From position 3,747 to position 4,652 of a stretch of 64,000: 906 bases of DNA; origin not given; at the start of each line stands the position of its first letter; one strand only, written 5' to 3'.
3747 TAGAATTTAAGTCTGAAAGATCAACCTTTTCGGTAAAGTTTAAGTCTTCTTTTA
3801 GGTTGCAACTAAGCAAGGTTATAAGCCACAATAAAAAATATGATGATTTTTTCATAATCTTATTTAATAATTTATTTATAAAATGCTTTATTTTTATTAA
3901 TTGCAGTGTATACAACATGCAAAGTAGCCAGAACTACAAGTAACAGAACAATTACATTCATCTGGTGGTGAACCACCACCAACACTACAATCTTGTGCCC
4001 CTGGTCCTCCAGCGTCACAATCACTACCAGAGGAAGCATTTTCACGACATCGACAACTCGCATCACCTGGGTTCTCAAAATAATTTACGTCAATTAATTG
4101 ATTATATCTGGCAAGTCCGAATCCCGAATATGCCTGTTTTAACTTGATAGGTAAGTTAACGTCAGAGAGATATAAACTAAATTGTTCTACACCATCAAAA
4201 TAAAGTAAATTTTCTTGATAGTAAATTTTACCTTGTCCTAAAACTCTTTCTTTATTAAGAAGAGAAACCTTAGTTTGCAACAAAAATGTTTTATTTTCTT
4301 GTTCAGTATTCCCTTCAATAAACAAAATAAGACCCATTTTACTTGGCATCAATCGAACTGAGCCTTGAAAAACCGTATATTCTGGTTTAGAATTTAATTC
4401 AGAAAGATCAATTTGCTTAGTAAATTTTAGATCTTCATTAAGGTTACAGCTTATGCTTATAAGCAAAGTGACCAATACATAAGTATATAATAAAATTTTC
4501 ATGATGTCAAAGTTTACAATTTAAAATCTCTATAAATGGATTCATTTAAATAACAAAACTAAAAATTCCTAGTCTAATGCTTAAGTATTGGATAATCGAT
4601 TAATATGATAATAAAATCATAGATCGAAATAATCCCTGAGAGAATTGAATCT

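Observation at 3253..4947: Conserved 10-cysteine C-terminal tail with fixed spacing on three paralogs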

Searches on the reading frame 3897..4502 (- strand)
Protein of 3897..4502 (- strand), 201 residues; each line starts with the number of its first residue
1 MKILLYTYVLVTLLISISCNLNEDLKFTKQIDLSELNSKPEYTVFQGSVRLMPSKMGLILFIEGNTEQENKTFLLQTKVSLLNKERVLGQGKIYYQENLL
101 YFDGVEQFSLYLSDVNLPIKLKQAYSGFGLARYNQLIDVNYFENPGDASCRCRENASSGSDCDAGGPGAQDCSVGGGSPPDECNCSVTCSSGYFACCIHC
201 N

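Call 4: search_protein_families(library=pfam, proteins=[window:3897-4502:-], max_evalue=1)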
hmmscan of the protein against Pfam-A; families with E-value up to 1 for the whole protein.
window:3897-4502:- (201 aa): 0 families

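Call 5: search_protein_families(library=ncbifam, proteins=[window:3897-4502:-], max_evalue=1)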
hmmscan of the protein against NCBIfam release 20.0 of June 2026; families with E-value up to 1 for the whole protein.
window:3897-4502:- (201 aa): 0 families

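Call 6: find_homologous_proteins(query=window:3897-4502:-, max_evalue=0.001)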
Query window:3897-4502:- (201 aa): 2 proteins with E <= 0.001 among 68 candidates.
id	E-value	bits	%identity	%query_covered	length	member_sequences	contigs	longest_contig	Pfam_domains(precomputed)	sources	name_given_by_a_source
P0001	1.1e-131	455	100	100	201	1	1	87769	-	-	-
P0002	3.2e-79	284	61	97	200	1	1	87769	-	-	-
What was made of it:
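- Tried and rejected: The word-index homolog search with P3 alone found only the window's own proteins (call 6).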

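Call 7: search_solved_structures(query=window:3897-4502:-, max_evalue=10)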
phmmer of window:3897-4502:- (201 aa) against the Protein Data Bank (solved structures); distinct sequences matched with E-value up to 10: 0.

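Call 11: find_encoding_contigs(protein=P0001, flank=10000, max_places=6)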
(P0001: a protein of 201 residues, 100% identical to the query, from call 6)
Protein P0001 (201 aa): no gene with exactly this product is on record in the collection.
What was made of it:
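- Tried and rejected: The exact-sequence contig look-up for P3 returned nothing (call 11).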

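Call 23: predict_structure(alignment_id=A2)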
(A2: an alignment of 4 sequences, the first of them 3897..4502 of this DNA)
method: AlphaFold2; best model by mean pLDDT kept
length: 201 residues; sequences in the alignment: 4
mean_pLDDT: 56.2   pTM: 0.54
mean pLDDT of the five models: 56.2, 53.1, 52.4, 48.1, 45.9
residues with pLDDT >= 90: 0; 70-90: 57; 50-70: 58; < 50: 86
segments of 3 or more residues with pLDDT < 50: 16-24, 112-115, 118-127, 143-201
pLDDT, mean of each block of 10 residues (from residue 1): 56 49 51 73 84 69 80 66 70 79 68 48 48 59 39 38 37 37 38 37 33
secondary structure, 60 per line:
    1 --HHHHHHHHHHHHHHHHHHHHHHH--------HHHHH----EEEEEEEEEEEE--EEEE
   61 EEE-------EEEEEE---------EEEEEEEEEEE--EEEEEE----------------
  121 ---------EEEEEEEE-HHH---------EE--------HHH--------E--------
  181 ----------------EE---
elements in order: H3-25 H34-38 E43-54 E57-63 E71-76 E86-96 E99-104 E130-137
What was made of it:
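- Tried and rejected: AF2 with 4 sequences was unusable (pLDDT 56, call 23).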

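Call 29: find_homologous_proteins(query=A3, max_evalue=0.001)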
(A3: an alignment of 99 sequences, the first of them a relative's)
Query A3 (99 sequences) (201 aa, profile of the alignment): 22 proteins with E <= 0.001 among 8000 candidates.
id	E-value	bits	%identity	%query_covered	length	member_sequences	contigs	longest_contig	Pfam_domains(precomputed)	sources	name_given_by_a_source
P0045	4.1e-46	176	29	76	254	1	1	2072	-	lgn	-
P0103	3.7e-42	163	32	77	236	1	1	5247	-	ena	-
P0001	1.1e-39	155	100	100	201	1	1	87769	-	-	-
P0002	1.0e-35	142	61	97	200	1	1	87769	-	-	-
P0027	5.5e-33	133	24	67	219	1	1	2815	-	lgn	-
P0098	7.7e-32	129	45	18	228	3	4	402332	-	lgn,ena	-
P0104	5.6e-31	126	46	18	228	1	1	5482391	-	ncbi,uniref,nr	ncbi:hypothetical protein KORDIASMS9_02637 [Kordia sp. SMS9]|uniref:hypothetical protein n=1 Tax=Kor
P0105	6.0e-30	123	23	98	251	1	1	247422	-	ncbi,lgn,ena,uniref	ncbi:hypothetical protein [uncultured Fibrella sp.]|uniref:hypothetical protein n=1 Tax=uncultured F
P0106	8.9e-30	122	25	95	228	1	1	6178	-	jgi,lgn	-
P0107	5.2e-28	116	45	19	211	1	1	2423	-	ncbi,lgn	-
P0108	9.4e-28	116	49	18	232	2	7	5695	-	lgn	-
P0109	2.2e-27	114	24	99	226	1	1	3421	-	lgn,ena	-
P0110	3.2e-27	114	53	18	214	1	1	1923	-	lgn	-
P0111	5.6e-25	107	29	39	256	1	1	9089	-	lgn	-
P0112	5.2e-24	103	25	99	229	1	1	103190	-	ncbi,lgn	ncbi:MAG: hypothetical protein AAF611_11765 [Bacteroidota bacterium]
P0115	5.8e-19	87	50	18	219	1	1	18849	-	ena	-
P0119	1.9e-4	39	39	19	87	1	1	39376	-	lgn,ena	-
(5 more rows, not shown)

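Call 31: find_encoding_contigs(protein=P0104, flank=8000, max_places=2)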
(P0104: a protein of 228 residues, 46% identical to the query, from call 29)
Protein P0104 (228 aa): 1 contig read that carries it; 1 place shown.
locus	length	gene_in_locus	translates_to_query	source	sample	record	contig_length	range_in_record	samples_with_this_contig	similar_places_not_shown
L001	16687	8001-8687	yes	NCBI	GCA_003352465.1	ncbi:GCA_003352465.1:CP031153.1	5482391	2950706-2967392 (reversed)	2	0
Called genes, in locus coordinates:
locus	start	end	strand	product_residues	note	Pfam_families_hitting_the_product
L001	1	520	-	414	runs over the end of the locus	PF25919:BSH_CusB (faint), PF25967:RND-MFP_C, PF25989:YknX_C (weak)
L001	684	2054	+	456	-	PF00004:AAA (faint), PF00072:Response_reg, PF00158:Sigma54_activat, PF14532:Sigma54_activ_2, PF07728:AAA_5 (faint), PF25601:AAA_lid_14, PF02954:HTH_8, PF18024:HTH_50 (faint)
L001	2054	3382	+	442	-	PF02518:HATPase_c, PF14501:HATPase_c_5 (weak)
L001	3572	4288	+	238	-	PF02348:CTP_transf_3, PF12804:NTP_transf_3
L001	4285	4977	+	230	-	PF00702:Hydrolase, PF12689:Acid_PPase (faint), PF13419:HAD_2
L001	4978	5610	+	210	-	PF00302:CAT, PF00198:2-oxoacid_dh (faint)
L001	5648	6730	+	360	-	PF00465:Fe-ADH, PF25137:ADH_Fe_C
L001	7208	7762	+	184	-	PF01553:Acyltransferase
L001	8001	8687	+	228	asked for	-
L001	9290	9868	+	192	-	-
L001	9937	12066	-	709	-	PF01642:MM_CoA_mutase, PF02310:B12-binding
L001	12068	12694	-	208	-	-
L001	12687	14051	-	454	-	PF01642:MM_CoA_mutase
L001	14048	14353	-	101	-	PF04977:DivIC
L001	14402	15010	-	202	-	PF00485:PRK, PF01121:CoaE (faint), PF13238:AAA_18 (weak)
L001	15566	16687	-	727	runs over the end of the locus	PF00652:Ricin_B_lectin (faint), PF14200:RicinB_lectin_2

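Call 32: find_encoding_contigs(protein=P0105, flank=8000, max_places=2)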
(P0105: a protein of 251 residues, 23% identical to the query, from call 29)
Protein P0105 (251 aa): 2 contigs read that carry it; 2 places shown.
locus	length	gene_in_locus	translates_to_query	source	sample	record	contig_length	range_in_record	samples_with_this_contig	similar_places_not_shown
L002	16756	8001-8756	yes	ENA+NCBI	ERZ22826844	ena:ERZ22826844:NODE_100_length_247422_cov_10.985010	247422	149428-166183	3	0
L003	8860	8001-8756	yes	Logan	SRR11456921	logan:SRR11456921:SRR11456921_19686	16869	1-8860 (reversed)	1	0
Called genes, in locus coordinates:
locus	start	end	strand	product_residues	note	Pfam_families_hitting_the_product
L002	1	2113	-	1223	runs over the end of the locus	PF00512:HisKA, PF02518:HATPase_c, PF00072:Response_reg, PF08448:PAS_4, PF08447:PAS_3, PF08448:PAS_4 (weak), PF00512:HisKA, PF02518:HATPase_c, +3 more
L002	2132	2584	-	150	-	PF00072:Response_reg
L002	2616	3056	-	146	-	PF00072:Response_reg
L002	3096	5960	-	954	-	PF13188:PAS_8 (faint), PF13426:PAS_9 (faint), PF00989:PAS (faint), PF08448:PAS_4, PF00512:HisKA, PF02518:HATPase_c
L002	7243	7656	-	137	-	-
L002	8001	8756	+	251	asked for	-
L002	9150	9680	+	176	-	PF07638:Sigma70_ECF (faint), PF04542:Sigma70_r2, PF04545:Sigma70_r4, PF08281:Sigma70_r4_2 (weak)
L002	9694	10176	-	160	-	PF00072:Response_reg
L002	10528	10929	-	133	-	PF00072:Response_reg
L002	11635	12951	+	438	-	PF01610:DDE_Tnp_ISL3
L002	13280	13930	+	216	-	PF08281:Sigma70_r4_2 (weak), PF00196:GerE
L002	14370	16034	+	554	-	PF13585:CHU_C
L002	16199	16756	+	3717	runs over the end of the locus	PF13385:Laminin_G_3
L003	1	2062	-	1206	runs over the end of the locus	PF00512:HisKA, PF02518:HATPase_c, PF00072:Response_reg, PF08448:PAS_4, PF08447:PAS_3, PF08448:PAS_4 (weak), PF00512:HisKA, PF02518:HATPase_c, +3 more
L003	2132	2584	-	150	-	PF00072:Response_reg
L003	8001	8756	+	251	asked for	-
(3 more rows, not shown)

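Call 33: find_encoding_contigs(protein=P0112, flank=8000, max_places=2)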
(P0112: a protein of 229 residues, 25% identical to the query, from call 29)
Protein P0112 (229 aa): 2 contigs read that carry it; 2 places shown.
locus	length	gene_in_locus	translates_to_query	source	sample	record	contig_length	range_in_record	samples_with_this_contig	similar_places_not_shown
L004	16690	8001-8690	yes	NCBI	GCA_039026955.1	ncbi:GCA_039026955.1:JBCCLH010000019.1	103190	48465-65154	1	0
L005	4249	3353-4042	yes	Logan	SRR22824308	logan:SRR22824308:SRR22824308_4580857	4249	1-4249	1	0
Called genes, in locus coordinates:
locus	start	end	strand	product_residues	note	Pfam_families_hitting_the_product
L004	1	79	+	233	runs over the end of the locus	PF12689:Acid_PPase (faint), PF00702:Hydrolase, PF13419:HAD_2 (weak)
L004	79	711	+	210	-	PF00302:CAT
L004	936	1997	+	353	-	PF00465:Fe-ADH, PF25137:ADH_Fe_C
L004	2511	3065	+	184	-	PF01553:Acyltransferase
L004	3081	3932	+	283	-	PF00165:HTH_AraC (faint), PF12833:HTH_18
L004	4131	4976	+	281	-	PF00378:ECH_1, PF16113:ECH_2 (weak)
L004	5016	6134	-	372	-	-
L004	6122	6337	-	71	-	-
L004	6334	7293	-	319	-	-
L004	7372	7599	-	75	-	-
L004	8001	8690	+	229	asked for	-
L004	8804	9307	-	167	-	-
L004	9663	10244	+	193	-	-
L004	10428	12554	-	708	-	PF01642:MM_CoA_mutase, PF02310:B12-binding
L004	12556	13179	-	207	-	-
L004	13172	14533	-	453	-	PF01642:MM_CoA_mutase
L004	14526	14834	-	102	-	PF04977:DivIC (weak)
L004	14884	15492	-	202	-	PF00485:PRK, PF01121:CoaE (faint), PF13238:AAA_18 (weak)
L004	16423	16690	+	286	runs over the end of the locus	-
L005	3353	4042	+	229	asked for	-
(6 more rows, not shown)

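Call 43: predict_structure(alignment_id=A3)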
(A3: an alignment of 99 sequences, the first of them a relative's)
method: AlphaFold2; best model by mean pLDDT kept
length: 201 residues; sequences in the alignment: 99
mean_pLDDT: 90.3   pTM: 0.81
mean pLDDT of the five models: 90.3, 90.0, 89.8, 89.6, 89.3
residues with pLDDT >= 90: 151; 70-90: 30; 50-70: 20; < 50: 0
segments of 3 or more residues with pLDDT < 50: none
pLDDT, mean of each block of 10 residues (from residue 1): 83 83 67 94 97 95 93 96 96 97 97 96 96 88 72 95 96 81 90 95 75
secondary structure, 60 per line:
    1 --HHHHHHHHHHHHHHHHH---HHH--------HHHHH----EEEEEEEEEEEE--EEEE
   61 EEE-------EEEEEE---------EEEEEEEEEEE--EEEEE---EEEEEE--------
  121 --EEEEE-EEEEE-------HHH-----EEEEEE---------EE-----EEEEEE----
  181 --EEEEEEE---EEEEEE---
elements in order: H3-19 H34-38 E43-54 E57-63 E71-76 E86-96 E99-103 E107-112 E123-127 E129-133 E149-154 E171-176 E183-189 E193-198
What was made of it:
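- On CS-alpha-beta (cis-) defensins: Both motifs are present in the sequence, but AF2 puts CNCSVTC in a strand (183-189) and predicts no helix in the tail (call 43).
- Closest known: Disulfide-rich mini-domains. Different: The CSVxC segment is predicted as a strand, not a helix (call 43).
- AF2 with 99 sequences gave mean pLDDT 90.3 and pTM 0.81, with four strands in the tail (call 43), against pLDDT 56 with 4 sequences (call 23). There is a sharp boundary and a pLDDT dip at residues 141-150 (call 43).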

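Call 45: fold_search(model_id=the predicted structure, library=pdb)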
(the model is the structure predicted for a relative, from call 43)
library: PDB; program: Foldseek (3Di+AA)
matches with E <= 10: 645; with E <= 0.001: 0
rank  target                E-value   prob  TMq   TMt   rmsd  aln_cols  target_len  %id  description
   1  3p91                  1.1e-02  0.30  0.18  0.16  15.8       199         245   10  Crystal structure of Proliferating Cellular Nuclear Antigen from Entamoeba histolytica (released 2011-06-01)
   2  7thj_G                2.3e-02  0.20  0.17  0.14  17.9       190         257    9  Structure of the yeast clamp loader (Replication Factor C RFC) bound to the sliding clamp (Proliferating Cell Nuclear  (released 2022-02-16)
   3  7ep8                  3.2e-02  0.21  0.18  0.15  17.9       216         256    9  Crystal structure of PCNA from Neurospora crassa (released 2021-06-30)
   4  7thj_F                4.7e-02  0.14  0.17  0.14  18.6       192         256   10  Structure of the yeast clamp loader (Replication Factor C RFC) bound to the sliding clamp (Proliferating Cell Nuclear  (released 2022-02-16)
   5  7tku_F                6.1e-02  0.16  0.18  0.15  18.2       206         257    9  Structure of the yeast clamp loader (Replication Factor C RFC) bound to the open sliding clamp (Proliferating Cell Nuc (released 2022-02-16)
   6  6t8h_C                7.1e-02  0.16  0.17  0.14  17.9       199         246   12  Cryo-EM structure of the DNA-bound PolD-PCNA processive complex from P. abyssi (released 2020-03-04)
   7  5v7m                  7.1e-02  0.15  0.19  0.16  16.0       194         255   10  PCNA mutant L126A/I128A Protein Defective in Gene Silencing (released 2018-03-14)
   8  6knb_C                8.0e-02  0.14  0.17  0.14  18.3       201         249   10  PolD-PCNA-DNA (form A) (released 2020-08-05)
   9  6o09_F                8.0e-02  0.12  0.16  0.13  18.3       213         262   10  Structure of AtPCNA in complex with the PIP motif of ATXR6 (released 2019-03-27)
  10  8h11_B                8.0e-02  0.06  0.11  0.04  15.4       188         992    8  Structure of SARS-CoV-1 Spike Protein with Engineered x1 Disulfide (S370C and D967C), Closed Conformation (released 2022-11-09)
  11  8cob_A                8.8e-02  0.14  0.18  0.16  17.9       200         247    9  Crystal structure of human PCNA in complex with ERCC6L2 PIP box peptide (released 2023-04-19)
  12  7tib_G                8.8e-02  0.13  0.18  0.14  18.2       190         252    9  Structure of the yeast clamp loader (Replication Factor C RFC) bound to the open sliding clamp (Proliferating Cell Nuc (released 2022-02-16)
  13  6t7y_A                8.8e-02  0.12  0.17  0.15  18.4       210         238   10  Structure of PCNA bound to cPIP motif of DP2 from P. abyssi (released 2020-03-04)
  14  8i6g_A                9.8e-02  0.11  0.17  0.13  16.0       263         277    7  Crystal structure of the African swine fever virus DNA sliding clamp (native form) (released 2023-06-07)
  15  8wu8_A                1.0e-01  0.15  0.19  0.15  15.2       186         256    8  Crystal structure of the human RAD9-RAD1(F64A/M256A/F266A)-HUS1-RHINO(88-99) complex (released 2024-02-14)
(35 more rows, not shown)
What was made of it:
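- On Hevein/CBM18, granulin, knottin: Foldseek against PDB gave best E 0.011 and TM<0.2 (call 45).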

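Call 49: fold_search(model_id=the predicted structure, library=viral)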
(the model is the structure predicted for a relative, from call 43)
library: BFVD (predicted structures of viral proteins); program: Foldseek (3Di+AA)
matches with E <= 10: 473; with E <= 0.001: 0
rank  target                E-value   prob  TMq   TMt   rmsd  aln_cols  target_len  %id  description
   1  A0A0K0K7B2            8.6e-02  0.07  0.13  0.04  17.2       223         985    9  Envelope glycoprotein J [Infectious laryngotracheitis virus]
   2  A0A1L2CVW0            1.1e-01  0.28  0.20  0.31  17.1       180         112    8  Uncharacterized protein [Pectobacterium phage vB_PcaM_CBB]
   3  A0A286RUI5            1.2e-01  0.07  0.15  0.09  21.4       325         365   10  DNA polymerase processivity factor [Beluga whale alphaherpesvirus 1]
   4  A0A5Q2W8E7            1.4e-01  0.25  0.22  0.24  13.9       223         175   13  (no name in the UniProt tables at hand)
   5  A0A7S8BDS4            1.4e-01  0.10  0.18  0.14  16.9       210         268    9  Proliferating cell nuclear antigen [Medusavirus stheno T3]
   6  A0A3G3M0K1            2.1e-01  0.04  0.12  0.07  22.3       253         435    7  Minor tail protein [Arthrobacter phage Mendel]
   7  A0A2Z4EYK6            2.3e-01  0.06  0.15  0.11  21.0       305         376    8  (no name in the UniProt tables at hand)
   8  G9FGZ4                2.4e-01  0.09  0.17  0.14  18.0       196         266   11  DNA polymerase III, beta subunit [Rhodococcus phage REQ2]
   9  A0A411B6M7            2.4e-01  0.06  0.12  0.06  14.4       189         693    7  (no name in the UniProt tables at hand)
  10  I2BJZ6                2.5e-01  0.25  0.16  0.11   8.1       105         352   10  Spike protein (Fragment) [Porcine epidemic diarrhea virus]
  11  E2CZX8                2.7e-01  0.13  0.14  0.11  13.2       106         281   12  Cell surface-binding protein OPG105 [Myxoma virus]
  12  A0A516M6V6            2.7e-01  0.07  0.13  0.12  17.7       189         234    7  (no name in the UniProt tables at hand)
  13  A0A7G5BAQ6            2.7e-01  0.06  0.16  0.10  17.0       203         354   12  Beta sliding clamp [Ralstonia phage Heva]
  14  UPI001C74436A         2.7e-01  0.02  0.10  0.03  24.7       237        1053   10  (no name look-up for this kind of identifier)
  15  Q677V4                2.8e-01  0.20  0.18  0.28  11.6       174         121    7  Uncharacterized protein [lymphocystis disease virus-China]
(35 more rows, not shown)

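Call 51: find_encoding_contigs(protein=P0119, flank=6000, max_places=2)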
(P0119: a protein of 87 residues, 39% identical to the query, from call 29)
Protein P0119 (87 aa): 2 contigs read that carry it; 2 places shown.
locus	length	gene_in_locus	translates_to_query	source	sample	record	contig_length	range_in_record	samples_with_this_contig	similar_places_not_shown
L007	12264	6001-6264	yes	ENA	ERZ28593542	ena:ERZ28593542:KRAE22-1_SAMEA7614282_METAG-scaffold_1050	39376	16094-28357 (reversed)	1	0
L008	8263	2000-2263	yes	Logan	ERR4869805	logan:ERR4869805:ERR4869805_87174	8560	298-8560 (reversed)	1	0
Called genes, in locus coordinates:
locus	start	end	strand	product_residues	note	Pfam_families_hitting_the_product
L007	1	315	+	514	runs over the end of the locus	PF04389:Peptidase_M28, PF01546:Peptidase_M20 (weak)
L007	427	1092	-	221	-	PF03379:CcmB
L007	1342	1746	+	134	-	-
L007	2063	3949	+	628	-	PF02518:HATPase_c, PF13589:HATPase_c_3, PF00183:HSP90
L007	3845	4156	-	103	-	-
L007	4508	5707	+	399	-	PF00578:AhpC-TSA, PF08534:Redoxin, PF00085:Thioredoxin, PF13905:Thioredoxin_8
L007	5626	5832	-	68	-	-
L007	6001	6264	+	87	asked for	-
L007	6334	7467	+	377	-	PF17170:DUF5128 (weak)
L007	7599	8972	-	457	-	PF18073:Zn_ribbon_LapB, PF13481:AAA_25, PF03796:DnaB_C (weak), PF06745:ATPase, PF23442:DUF7125, PF00004:AAA (weak), PF13401:AAA_22 (weak), PF13541:ChlI, +1 more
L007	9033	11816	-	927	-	PF02739:5_3_exonuc_N, PF01367:5_3_exonuc, PF01612:DNA_pol_A_exo1, PF22619:DNA_polI_exo1, PF00476:DNA_pol_A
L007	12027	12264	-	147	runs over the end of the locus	-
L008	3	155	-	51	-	?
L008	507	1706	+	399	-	PF00578:AhpC-TSA, PF08534:Redoxin, PF00085:Thioredoxin, PF13905:Thioredoxin_8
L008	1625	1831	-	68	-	-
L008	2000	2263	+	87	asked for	-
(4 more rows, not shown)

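Call 56: find_encoding_contigs(protein=P0115, flank=6000, max_places=2)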
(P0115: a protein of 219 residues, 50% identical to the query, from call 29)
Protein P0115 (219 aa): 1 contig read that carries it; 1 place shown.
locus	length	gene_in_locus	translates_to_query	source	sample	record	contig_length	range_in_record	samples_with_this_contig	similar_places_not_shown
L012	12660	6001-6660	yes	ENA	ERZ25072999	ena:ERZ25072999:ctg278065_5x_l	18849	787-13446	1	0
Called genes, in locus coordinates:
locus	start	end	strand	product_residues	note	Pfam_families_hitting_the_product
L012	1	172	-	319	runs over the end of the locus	?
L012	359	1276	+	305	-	PF06719:AraC_N, PF00165:HTH_AraC (weak), PF12833:HTH_18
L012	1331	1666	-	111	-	-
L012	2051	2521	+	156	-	-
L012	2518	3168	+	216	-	-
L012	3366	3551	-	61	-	-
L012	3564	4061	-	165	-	-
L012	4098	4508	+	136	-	-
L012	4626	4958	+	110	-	-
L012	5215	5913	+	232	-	-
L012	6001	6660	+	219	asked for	-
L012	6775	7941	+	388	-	-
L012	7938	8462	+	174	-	PF00578:AhpC-TSA, PF13905:Thioredoxin_8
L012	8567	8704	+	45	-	-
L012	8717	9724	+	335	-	PF02899:Phage_int_SAM_1, PF00589:Phage_integrase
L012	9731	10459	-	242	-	-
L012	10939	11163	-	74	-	-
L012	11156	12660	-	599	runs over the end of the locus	PF04851:ResIII, PF00270:DEAD (faint), PF00271:Helicase_C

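Call 58: search_protein_families(library=pfam, proteins=[L007:6334-7467:+, L012:6775-7941:+, L012:5215-5913:+, L001:9290-9868:+, L004:8804-9307:-, L012:4626-4958:+, L012:4098-4508:+, L007:1342-1746:+], max_evalue=0.1)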
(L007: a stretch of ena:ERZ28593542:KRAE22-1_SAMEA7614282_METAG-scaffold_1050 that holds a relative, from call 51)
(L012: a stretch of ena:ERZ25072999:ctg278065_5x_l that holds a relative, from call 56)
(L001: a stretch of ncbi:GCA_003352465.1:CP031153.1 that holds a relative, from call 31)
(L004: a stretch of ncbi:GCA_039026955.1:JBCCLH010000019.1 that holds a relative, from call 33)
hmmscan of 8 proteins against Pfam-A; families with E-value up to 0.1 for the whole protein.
L007:6334-7467:+ (377 aa): 1 family
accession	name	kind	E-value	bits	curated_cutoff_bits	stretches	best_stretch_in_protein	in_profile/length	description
PF17170.10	DUF5128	-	1.7e-08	34.5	22.9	1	39-320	19-303/321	6-bladed beta-propeller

L012:6775-7941:+ (388 aa): 1 family
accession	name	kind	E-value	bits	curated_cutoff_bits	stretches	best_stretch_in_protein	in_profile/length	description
PF17170.10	DUF5128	-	0.0027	17.4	22.9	1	75-146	54-128/321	6-bladed beta-propeller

L012:5215-5913:+ (232 aa): 4 families
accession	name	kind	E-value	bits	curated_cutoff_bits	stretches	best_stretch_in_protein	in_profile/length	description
PF13462.12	Thioredoxin_4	-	0.00012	22.7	23.2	1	62-225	4-162/165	Thioredoxin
PF01323.26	DSBA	-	0.0026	18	25.6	1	75-109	2-36/191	DSBA-like thioredoxin domain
PF01699.29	Na_Ca_ex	-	0.04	14.3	24.9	1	92-164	41-108/151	Sodium/calcium exchanger protein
PF00462.30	Glutaredoxin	-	0.062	14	22.9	0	75-97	1-23/60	Glutaredoxin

L001:9290-9868:+ (192 aa): 0 families

L004:8804-9307:- (167 aa): 1 family
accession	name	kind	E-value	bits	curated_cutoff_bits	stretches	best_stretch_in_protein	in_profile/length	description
PF20448.3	DUF6705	-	0.043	14.1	24.4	1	1-55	1-51/188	Family of unknown function (DUF6705)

L012:4626-4958:+ (110 aa): 0 families

L012:4098-4508:+ (136 aa): 0 families

L007:1342-1746:+ (134 aa): 0 families
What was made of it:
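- L007: thioredoxin, module, DUF5128 (calls 51, 58). L012: DsbA-like, full-length member, NHL/DUF5128-like protein, thioredoxin (calls 56, 58).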
